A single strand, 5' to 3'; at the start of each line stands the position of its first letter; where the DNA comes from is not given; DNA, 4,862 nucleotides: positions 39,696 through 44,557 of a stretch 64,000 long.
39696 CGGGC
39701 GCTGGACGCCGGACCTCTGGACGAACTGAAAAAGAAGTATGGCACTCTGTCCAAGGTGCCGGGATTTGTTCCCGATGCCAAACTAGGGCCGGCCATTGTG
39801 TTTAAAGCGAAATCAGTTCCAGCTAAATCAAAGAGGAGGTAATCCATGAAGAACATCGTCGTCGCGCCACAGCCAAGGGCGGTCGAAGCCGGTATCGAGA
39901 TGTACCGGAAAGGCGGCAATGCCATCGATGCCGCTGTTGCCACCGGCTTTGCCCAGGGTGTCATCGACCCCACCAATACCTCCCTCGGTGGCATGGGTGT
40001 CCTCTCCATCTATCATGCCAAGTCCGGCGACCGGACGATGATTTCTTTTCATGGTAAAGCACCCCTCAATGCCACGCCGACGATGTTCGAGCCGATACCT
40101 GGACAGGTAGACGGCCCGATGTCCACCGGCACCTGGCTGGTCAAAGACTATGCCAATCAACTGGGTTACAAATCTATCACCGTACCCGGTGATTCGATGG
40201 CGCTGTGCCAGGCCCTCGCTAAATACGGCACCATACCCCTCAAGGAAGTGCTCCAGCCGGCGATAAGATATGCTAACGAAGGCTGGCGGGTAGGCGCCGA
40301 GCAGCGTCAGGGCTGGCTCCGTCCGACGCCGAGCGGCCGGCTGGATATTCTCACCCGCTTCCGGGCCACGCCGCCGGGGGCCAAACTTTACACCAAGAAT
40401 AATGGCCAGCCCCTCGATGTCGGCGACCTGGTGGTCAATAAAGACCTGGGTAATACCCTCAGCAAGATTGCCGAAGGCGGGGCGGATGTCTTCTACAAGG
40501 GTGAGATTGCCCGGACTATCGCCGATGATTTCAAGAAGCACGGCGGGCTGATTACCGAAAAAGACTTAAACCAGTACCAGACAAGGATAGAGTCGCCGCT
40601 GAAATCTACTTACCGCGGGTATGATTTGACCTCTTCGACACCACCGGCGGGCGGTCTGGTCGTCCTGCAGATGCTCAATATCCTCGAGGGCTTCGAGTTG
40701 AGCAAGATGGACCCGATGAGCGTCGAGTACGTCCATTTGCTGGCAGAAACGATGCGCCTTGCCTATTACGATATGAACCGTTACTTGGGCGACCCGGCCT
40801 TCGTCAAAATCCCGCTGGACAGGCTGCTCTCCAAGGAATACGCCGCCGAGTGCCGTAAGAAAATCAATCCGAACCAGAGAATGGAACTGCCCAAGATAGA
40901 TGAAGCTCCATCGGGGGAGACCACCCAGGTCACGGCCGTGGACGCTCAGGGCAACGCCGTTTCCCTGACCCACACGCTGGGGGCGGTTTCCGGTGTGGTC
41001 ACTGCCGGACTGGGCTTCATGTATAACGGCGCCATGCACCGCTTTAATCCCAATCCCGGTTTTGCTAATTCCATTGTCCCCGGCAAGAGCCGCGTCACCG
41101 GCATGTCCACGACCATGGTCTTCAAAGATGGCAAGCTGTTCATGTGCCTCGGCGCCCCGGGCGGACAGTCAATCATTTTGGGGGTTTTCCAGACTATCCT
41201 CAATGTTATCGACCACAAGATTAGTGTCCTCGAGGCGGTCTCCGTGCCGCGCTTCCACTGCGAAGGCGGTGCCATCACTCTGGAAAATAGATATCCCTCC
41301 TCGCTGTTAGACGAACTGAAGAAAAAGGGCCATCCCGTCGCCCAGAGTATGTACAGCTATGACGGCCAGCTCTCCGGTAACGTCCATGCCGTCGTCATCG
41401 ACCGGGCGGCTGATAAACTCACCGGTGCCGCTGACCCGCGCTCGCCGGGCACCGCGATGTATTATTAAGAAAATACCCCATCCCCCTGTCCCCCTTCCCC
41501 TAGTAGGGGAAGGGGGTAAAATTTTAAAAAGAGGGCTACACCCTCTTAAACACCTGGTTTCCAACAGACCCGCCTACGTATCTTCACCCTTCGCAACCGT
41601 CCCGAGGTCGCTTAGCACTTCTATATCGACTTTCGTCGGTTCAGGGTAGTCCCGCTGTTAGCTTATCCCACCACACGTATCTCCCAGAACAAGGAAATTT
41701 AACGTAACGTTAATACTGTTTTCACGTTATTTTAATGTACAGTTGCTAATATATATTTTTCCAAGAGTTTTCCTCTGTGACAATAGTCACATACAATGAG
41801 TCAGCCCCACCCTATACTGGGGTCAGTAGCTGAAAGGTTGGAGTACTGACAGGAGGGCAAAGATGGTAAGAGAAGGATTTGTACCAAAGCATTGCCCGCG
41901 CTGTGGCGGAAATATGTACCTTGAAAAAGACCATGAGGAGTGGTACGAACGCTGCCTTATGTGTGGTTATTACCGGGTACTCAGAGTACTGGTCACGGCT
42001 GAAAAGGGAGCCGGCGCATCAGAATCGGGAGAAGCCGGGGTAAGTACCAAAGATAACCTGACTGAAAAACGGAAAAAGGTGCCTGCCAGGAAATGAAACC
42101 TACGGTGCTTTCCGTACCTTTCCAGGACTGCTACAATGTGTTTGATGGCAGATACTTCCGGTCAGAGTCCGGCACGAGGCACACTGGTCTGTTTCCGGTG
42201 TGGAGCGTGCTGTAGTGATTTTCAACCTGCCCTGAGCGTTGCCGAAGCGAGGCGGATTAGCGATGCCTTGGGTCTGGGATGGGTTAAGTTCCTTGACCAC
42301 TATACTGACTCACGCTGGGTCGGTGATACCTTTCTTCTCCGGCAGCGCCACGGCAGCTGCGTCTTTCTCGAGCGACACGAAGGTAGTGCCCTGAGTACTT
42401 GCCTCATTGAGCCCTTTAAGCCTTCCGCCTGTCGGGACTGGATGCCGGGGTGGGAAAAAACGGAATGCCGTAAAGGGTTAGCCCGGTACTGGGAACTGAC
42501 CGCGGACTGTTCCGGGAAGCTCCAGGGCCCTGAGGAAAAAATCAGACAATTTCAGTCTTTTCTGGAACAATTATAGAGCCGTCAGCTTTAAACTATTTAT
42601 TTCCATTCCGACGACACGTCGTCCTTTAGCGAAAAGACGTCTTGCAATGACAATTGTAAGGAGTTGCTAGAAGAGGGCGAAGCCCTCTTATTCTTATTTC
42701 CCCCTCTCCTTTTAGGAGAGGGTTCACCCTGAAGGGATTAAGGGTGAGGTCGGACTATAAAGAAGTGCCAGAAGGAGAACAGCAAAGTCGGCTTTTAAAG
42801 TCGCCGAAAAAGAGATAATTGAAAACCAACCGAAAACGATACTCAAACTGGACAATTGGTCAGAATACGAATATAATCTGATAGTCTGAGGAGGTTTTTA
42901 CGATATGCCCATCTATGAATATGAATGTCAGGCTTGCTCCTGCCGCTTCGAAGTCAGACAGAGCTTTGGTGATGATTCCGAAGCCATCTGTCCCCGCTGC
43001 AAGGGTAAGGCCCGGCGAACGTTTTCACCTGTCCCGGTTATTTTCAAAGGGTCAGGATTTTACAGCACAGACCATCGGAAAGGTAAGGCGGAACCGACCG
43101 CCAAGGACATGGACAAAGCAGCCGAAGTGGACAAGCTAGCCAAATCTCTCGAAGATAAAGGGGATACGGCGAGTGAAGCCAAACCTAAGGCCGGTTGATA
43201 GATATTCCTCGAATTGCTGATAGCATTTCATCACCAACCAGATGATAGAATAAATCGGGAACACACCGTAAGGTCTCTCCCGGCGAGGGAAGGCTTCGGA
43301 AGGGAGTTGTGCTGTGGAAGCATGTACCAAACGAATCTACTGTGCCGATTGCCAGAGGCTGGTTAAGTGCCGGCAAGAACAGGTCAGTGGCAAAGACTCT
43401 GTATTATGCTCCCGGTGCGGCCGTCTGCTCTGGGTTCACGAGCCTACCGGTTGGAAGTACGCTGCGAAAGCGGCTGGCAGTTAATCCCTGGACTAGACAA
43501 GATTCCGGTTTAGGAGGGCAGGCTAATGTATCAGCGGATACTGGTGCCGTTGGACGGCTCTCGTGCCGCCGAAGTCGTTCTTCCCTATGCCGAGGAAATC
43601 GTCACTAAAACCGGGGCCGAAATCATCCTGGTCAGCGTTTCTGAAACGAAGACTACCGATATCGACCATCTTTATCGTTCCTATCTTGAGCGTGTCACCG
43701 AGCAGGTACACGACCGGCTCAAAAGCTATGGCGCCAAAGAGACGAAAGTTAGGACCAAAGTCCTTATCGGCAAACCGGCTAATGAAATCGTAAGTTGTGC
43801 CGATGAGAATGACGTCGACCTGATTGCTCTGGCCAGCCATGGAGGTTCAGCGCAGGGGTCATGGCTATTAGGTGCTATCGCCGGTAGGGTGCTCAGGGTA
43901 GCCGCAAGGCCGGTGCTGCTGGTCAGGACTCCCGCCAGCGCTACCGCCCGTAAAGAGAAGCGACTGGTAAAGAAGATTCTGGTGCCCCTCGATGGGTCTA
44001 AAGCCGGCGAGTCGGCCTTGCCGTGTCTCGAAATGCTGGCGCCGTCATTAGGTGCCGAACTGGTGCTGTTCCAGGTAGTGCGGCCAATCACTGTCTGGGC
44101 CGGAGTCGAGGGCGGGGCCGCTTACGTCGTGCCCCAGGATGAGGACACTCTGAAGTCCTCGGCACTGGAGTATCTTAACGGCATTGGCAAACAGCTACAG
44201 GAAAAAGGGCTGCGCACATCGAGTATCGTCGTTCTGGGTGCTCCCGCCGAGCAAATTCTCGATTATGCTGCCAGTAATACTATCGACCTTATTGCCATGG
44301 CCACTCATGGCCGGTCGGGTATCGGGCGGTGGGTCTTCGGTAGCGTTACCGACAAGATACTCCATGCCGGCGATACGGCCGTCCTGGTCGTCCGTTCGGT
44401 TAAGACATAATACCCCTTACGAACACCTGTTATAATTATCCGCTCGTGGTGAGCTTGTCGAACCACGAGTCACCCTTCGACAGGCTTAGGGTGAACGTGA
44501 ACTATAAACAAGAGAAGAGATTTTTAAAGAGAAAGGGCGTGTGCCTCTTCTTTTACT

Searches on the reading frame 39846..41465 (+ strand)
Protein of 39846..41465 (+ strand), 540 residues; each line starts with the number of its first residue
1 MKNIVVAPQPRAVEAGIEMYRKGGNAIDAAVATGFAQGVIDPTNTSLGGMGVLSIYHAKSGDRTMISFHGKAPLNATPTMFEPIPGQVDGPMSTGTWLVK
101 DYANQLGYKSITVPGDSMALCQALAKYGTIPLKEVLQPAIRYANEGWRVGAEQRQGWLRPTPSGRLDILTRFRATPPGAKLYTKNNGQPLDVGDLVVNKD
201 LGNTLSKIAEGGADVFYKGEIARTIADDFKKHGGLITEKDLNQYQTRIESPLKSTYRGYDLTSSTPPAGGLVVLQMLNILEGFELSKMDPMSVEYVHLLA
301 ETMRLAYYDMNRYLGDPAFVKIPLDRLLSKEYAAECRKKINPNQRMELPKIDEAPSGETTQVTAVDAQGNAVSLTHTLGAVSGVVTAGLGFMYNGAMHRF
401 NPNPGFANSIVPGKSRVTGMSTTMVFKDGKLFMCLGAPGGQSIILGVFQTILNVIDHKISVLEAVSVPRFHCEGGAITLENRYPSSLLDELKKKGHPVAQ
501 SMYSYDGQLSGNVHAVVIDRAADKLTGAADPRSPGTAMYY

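Call 44: search_protein_families(library=pfam, proteins=[window:39846-41465:+], max_evalue=0.00001)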
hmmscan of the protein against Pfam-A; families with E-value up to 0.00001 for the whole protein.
window:39846-41465:+ (540 aa): 1 family
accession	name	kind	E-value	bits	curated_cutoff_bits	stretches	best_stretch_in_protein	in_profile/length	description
PF01019.26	G_glu_transpept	-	2.4e-133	446.1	27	1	18-535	2-512/512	Gamma-glutamyltranspeptidase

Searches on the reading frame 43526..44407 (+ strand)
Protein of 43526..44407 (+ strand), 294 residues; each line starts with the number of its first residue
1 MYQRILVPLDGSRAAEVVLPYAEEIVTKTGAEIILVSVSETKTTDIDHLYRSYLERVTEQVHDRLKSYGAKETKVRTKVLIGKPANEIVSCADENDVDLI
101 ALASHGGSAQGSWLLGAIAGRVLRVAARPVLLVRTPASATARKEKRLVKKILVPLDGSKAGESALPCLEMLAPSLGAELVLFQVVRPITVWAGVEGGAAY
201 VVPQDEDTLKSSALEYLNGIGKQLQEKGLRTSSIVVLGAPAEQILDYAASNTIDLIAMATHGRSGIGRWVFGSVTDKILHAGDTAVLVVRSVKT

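Call 45: search_protein_families(library=pfam, proteins=[window:43526-44407:+], max_evalue=0.00001)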
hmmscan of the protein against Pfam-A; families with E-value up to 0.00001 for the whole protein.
window:43526-44407:+ (294 aa): 1 family
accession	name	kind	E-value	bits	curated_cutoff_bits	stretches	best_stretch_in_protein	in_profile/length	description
PF00582.32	Usp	-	1.5e-50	171.8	24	2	1-134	1-141/141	Universal stress protein family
